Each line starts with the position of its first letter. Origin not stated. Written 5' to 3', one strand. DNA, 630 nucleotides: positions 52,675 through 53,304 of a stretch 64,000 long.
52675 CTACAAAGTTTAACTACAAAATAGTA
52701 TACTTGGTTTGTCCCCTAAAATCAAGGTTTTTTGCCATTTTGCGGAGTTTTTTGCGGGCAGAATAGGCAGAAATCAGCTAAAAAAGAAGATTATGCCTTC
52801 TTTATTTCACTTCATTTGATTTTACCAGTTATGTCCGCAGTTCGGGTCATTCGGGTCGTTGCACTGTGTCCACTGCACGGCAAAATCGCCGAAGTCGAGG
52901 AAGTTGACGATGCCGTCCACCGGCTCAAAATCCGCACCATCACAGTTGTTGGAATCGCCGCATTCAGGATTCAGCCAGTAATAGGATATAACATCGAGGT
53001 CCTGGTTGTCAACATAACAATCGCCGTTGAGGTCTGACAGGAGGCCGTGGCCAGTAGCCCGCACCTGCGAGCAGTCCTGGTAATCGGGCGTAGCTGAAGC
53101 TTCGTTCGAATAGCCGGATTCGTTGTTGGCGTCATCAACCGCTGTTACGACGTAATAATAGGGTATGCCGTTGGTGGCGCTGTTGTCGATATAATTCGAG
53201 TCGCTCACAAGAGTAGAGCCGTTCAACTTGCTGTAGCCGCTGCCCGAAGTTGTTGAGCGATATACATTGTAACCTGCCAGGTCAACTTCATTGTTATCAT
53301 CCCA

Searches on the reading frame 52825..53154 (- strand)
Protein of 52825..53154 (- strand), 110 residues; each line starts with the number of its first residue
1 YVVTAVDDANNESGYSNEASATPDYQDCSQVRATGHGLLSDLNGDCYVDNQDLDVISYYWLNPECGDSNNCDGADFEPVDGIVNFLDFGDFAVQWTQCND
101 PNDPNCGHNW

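Call 19: search_protein_families(library=pfam, proteins=[window:52825-53154:-], max_evalue=10)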
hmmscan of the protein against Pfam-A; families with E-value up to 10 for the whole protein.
seq(110 aa): 1 family
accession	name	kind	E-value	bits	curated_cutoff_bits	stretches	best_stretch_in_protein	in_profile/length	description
PF00404.24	Dockerin_1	-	0.017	15.8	22.9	1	40-88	2-49/57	Dockerin type I domain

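Call 20: search_protein_families(library=ncbifam, proteins=[window:52825-53154:-], max_evalue=10)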
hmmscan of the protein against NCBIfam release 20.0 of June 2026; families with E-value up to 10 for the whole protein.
seq(110 aa): 0 families
